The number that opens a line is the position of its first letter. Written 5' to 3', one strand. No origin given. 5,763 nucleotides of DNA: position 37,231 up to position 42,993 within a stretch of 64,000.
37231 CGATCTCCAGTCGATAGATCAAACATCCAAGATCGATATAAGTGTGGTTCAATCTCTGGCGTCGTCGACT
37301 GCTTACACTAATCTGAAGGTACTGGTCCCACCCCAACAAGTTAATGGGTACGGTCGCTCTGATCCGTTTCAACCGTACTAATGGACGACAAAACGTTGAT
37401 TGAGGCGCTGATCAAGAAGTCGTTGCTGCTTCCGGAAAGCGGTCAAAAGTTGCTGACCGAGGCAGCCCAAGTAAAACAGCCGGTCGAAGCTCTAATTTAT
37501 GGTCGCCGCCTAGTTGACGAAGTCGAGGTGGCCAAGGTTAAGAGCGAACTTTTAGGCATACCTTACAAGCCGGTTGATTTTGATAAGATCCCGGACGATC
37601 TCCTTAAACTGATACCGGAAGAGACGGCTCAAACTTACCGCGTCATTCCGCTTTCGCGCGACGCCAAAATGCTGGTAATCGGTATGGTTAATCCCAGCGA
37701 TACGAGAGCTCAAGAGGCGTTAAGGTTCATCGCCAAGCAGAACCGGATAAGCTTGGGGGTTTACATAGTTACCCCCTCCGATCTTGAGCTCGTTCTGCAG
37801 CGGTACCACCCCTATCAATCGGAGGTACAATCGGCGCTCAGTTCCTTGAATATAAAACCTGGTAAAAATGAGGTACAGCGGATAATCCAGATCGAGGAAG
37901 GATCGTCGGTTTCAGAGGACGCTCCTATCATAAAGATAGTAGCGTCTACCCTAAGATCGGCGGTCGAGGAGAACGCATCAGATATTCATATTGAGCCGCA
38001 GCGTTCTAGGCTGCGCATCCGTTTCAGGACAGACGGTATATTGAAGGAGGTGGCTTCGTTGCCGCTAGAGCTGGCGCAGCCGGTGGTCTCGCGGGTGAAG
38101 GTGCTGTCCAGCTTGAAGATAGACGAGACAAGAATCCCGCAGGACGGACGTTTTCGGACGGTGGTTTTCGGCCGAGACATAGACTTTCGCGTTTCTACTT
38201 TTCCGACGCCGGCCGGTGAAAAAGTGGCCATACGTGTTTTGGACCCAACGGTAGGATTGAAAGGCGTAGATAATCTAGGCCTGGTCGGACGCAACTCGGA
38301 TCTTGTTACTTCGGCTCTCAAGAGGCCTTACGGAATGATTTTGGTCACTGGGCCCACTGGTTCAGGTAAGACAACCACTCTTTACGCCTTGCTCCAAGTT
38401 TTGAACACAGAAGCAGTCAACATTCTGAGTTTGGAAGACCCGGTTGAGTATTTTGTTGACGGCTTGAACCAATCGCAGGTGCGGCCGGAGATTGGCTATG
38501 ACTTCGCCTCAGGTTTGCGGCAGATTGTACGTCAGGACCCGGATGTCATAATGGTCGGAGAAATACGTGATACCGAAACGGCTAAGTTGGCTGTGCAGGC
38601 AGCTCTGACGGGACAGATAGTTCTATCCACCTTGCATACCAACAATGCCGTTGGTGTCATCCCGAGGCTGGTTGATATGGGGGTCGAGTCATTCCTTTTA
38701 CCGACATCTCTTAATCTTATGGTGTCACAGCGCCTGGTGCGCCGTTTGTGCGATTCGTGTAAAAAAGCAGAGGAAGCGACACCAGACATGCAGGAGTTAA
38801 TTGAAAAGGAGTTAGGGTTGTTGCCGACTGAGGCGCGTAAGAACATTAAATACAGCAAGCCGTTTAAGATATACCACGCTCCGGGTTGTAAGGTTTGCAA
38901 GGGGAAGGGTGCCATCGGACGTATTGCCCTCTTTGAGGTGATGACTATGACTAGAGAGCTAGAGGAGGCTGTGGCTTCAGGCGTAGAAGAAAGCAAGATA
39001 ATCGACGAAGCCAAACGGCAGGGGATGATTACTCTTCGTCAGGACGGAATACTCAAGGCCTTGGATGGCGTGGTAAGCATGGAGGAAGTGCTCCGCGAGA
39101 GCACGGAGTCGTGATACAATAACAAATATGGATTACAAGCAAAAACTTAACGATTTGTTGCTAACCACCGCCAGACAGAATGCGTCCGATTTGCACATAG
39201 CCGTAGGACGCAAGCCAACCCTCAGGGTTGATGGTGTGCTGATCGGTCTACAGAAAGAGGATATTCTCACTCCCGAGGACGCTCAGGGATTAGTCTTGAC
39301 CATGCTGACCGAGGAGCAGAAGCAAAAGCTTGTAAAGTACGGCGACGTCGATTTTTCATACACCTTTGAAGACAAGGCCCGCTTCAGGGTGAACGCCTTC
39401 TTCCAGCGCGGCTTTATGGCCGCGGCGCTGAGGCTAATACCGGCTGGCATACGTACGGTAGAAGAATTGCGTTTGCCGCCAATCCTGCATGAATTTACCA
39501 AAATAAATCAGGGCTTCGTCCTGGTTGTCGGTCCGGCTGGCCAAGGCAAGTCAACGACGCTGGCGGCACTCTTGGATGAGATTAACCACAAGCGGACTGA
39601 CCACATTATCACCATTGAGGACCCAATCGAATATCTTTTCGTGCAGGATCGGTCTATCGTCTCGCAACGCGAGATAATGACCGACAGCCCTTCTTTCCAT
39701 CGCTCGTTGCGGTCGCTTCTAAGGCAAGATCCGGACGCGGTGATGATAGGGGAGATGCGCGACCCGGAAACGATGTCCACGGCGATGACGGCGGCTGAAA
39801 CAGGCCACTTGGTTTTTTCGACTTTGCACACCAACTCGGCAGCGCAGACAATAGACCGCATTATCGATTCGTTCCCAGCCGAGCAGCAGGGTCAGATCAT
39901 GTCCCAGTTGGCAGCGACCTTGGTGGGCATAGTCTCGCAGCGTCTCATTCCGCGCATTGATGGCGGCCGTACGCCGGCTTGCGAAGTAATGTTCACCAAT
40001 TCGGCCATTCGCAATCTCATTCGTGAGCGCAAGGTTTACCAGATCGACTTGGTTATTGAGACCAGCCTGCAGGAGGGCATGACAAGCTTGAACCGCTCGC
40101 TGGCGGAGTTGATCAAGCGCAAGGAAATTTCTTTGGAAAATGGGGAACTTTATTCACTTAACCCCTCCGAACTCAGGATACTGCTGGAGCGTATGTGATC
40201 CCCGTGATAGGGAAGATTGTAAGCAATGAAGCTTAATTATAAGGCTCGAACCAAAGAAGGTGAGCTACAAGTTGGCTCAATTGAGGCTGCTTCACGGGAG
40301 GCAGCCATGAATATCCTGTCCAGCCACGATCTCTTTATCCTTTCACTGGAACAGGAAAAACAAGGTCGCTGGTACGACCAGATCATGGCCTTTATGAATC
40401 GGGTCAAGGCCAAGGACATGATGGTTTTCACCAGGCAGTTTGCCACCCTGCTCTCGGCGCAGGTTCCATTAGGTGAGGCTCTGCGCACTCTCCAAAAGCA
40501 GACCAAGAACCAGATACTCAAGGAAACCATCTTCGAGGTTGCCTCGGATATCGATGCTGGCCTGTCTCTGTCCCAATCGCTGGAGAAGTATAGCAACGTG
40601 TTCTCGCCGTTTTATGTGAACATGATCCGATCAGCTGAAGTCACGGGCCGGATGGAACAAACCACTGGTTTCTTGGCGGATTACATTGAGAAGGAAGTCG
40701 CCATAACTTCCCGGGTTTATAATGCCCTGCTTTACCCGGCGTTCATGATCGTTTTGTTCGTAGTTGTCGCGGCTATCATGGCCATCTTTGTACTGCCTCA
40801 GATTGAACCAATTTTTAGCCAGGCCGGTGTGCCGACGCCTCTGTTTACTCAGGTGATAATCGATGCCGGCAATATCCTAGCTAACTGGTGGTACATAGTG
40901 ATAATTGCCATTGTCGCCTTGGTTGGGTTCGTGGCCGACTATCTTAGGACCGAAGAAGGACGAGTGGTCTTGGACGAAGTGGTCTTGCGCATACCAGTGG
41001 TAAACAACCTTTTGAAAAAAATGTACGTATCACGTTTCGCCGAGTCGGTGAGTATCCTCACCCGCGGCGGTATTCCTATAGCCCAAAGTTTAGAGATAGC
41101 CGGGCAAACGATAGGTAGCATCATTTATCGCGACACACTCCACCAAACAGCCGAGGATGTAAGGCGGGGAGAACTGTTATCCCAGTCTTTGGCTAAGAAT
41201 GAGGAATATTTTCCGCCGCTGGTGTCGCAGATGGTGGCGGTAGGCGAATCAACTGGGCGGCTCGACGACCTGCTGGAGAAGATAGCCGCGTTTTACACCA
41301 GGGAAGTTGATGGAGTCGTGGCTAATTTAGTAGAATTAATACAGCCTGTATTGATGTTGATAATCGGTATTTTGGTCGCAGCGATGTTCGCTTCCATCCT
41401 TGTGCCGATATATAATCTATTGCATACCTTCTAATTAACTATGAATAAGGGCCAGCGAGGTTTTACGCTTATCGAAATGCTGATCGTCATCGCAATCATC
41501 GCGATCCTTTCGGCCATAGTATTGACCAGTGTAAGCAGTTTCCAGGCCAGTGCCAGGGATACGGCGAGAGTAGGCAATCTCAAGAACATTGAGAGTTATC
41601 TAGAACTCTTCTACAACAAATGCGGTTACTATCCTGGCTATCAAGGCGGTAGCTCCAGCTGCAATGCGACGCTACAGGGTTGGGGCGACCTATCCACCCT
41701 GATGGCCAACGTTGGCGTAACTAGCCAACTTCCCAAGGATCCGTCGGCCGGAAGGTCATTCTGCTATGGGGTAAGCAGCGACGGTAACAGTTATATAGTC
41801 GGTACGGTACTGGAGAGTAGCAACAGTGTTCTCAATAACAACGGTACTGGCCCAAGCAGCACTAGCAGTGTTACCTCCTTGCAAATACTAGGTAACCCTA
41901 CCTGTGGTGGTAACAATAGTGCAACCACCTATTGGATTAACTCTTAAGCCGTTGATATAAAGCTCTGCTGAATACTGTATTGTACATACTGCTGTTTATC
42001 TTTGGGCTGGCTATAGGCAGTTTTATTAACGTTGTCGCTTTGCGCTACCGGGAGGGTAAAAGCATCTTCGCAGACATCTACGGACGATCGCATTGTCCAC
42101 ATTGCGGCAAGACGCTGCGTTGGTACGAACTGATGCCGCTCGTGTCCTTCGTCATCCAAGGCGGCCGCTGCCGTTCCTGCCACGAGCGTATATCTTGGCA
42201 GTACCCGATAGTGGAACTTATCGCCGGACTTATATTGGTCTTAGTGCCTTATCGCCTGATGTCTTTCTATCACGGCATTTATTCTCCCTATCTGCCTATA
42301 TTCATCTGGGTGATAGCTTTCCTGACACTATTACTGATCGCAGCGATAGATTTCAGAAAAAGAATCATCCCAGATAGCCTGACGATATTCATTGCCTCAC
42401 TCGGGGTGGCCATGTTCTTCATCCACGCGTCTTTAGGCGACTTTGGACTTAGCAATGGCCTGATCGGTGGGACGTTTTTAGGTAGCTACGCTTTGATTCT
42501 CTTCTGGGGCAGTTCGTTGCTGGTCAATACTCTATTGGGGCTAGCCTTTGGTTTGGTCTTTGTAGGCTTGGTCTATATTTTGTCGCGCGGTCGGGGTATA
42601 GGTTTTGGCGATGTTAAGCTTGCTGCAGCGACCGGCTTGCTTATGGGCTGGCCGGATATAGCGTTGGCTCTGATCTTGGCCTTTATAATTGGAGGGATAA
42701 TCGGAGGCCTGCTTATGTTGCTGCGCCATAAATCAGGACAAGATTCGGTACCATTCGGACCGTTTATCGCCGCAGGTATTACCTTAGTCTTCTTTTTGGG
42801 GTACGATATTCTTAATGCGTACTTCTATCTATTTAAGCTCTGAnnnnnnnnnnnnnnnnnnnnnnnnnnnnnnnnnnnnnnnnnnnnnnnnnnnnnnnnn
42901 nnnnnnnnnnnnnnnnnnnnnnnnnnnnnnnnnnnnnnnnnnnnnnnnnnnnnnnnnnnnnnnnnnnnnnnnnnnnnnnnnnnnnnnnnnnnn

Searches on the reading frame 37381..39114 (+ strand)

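Call 6: search_protein_families(library=pfam, proteins=[window:37381-39114:+], max_evalue=0.01)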
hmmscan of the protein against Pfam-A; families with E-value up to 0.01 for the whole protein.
window:37381-39114:+ (577 aa): 13 families
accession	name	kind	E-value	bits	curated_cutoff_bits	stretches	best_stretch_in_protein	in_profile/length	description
PF00437.27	T2SSE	-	8e-129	429.9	24.9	1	178-572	3-370/370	Type II/IV secretion system protein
PF05157.20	MshEN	-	1.8e-17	63.5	23.1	1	58-145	1-86/90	MshEN domain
PF13555.12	AAA_29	-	0.00024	21.3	27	1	316-343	21-48/61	P-loop containing region of AAA domain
PF13401.12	AAA_22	-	0.0003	21.5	27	1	317-352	5-33/130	AAA domain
PF13191.12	AAA_16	-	0.00032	21.7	32.6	1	309-357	12-63/167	AAA ATPase domain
PF25199.1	nSTAND_NTPase5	-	0.00041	20.6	34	1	311-354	35-79/145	Novel STAND NTPase 5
PF13604.12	AAA_30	-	0.00063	20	27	1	307-349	8-50/191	AAA domain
PF13476.12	AAA_23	-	0.00064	20.9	27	1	318-344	20-46/201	AAA domain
PF13173.12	AAA_14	-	0.0015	19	27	1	319-408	4-84/129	AAA domain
PF13086.12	AAA_11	-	0.0036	17.6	27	0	309-343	10-43/257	AAA domain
PF20720.3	nSTAND3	-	0.0036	17.5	27.2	1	317-355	17-55/155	Novel STAND NTPase 3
PF01935.23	DUF87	-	0.0078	16.8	23.2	0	321-349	27-56/220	Helicase HerA, central domain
PF00005.33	ABC_tran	-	0.0087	17.1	25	0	319-373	13-63/137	ABC transporter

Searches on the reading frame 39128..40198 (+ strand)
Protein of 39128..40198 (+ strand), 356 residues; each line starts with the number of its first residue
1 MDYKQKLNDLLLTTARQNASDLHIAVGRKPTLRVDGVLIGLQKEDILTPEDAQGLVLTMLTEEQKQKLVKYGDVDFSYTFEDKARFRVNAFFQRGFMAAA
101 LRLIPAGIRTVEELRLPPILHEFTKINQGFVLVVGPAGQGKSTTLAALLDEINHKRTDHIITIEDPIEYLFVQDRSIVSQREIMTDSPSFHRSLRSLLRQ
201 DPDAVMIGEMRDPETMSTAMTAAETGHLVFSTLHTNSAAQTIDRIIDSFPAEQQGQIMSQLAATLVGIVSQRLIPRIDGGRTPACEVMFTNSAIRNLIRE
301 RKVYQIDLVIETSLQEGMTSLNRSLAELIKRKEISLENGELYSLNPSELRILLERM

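Call 6: search_protein_families(library=pfam, proteins=[window:39128-40198:+], max_evalue=0.01)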
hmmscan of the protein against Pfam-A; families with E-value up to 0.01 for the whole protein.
window:39128-40198:+ (356 aa): 5 families
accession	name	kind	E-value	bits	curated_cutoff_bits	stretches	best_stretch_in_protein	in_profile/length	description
PF00437.27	T2SSE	-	1.5e-45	155.9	24.9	1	8-300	13-299/370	Type II/IV secretion system protein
PF13401.12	AAA_22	-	5.4e-05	24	27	1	127-166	4-33/130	AAA domain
PF13191.12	AAA_16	-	0.00013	23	32.6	1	129-181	25-64/167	AAA ATPase domain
PF25199.1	nSTAND_NTPase5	-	0.00082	19.7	34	1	124-171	37-84/145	Novel STAND NTPase 5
PF12775.13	AAA_7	-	0.0051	16.8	25.8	0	108-157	14-62/181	P-loop containing dynein motor region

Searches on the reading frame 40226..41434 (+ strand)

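Call 6: search_protein_families(library=pfam, proteins=[window:40226-41434:+], max_evalue=0.01)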
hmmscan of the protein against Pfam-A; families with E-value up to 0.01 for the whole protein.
window:40226-41434:+ (402 aa): 1 family
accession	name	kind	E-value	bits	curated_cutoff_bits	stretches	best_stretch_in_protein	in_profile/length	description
PF00482.28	T2SSF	-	4.6e-56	188.6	25.2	2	68-191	1-125/125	Type II secretion system (T2SS), protein F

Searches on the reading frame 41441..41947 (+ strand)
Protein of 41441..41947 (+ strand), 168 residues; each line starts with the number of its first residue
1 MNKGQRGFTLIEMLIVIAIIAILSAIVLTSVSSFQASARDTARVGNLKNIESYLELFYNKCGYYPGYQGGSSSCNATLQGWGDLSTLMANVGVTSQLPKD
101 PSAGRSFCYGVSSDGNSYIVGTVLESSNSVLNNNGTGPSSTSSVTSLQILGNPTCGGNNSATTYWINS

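Call 6: search_protein_families(library=pfam, proteins=[window:41441-41947:+], max_evalue=0.01)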
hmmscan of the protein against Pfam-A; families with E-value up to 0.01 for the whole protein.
window:41441-41947:+ (168 aa): 1 family
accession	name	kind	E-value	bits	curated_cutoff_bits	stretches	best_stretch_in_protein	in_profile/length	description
PF07963.17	N_methyl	-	1e-10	41.2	21.2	1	3-28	2-27/27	Prokaryotic N-terminal methylation motif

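Call 98: search_protein_families(library=ncbifam, proteins=[window:41441-41947:+], max_evalue=0.001)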
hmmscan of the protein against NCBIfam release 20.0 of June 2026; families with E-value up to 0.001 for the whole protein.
window:41441-41947:+ (168 aa): 13 families
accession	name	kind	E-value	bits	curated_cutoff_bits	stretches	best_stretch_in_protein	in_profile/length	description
TIGR01710.1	typeII_sec_gspG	equivalog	1.4e-10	41.3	88.85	1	6-111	1-103/134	type II secretion system major pseudopilin GspG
TIGR02532.1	IV_pilin_GFxxxE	domain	3.9e-10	39.1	16.3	1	5-28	1-24/24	prepilin-type N-terminal cleavage/methylation domain-containing protein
NF041775.1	typeIV_PilA_Myxo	equivalog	1.9e-09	37.8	400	1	2-58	7-63/214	type IV pilin protein PilA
NF007862.0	PRK10574.1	equivalog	3e-09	37.1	138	1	4-77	3-69/145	prepilin peptidase-dependent pilin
TIGR01708.2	typeII_sec_gspH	equivalog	8.3e-09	35.7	80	1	5-37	1-33/169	type II secretion system minor pseudopilin GspH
NF040999.1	pilin_ComGC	equivalog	4.6e-08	33.1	75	1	6-57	2-53/84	competence type IV pilus major pilin ComGC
NF007800.0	PRK10506.1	equivalog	2.6e-06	27.4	158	1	2-45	5-48/163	prepilin peptidase-dependent protein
NF041013.1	T4P_ComGE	equivalog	5.2e-06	26.5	49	1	3-37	1-35/83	competence type IV pilus minor pilin ComGE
NF040982.1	ComGD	equivalog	5.9e-06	26.7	70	1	5-47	1-43/139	competence type IV pilus minor pilin ComGD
TIGR02596.1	TIGR02596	subfamily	2.6e-05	24.4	70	1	8-40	1-33/196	Verru_Chthon cassette protein D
TIGR01711.1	gspJ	equivalog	0.00012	22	64.85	1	6-49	1-48/192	type II secretion system minor pseudopilin GspJ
NF041002.1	pilin_ComGF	equivalog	0.00077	19.7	80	0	5-37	1-33/139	competence type IV pilus minor pilin ComGF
TIGR02599.1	TIGR02599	subfamily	0.00081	18.7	256.5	0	7-51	1-46/361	Verru_Chthon cassette protein C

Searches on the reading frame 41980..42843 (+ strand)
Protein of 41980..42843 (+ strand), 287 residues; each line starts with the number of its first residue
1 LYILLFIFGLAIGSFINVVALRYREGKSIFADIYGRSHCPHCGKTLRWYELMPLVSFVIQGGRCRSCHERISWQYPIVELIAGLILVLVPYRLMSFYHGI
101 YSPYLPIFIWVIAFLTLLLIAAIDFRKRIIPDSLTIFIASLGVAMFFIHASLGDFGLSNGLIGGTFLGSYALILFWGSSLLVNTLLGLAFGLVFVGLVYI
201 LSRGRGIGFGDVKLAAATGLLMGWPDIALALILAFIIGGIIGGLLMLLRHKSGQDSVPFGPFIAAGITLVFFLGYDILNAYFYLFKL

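Call 6: search_protein_families(library=pfam, proteins=[window:41980-42843:+], max_evalue=0.01)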
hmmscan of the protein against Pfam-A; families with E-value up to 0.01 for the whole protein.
window:41980-42843:+ (287 aa): 3 families
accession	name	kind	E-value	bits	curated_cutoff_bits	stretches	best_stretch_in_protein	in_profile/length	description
PF06750.18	A24_N_bact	-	5.1e-30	103.8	23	1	7-91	1-82/84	Bacterial Peptidase A24 N-terminal domain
PF01478.23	Peptidase_A24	-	2.4e-11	44.4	26.5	1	112-242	2-103/104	Type IV leader peptidase family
PF21202.3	SLX1_C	-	0.0021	18.8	27.2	0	37-52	50-65/65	Structure-specific endonuclease subunit SLX1, C-terminal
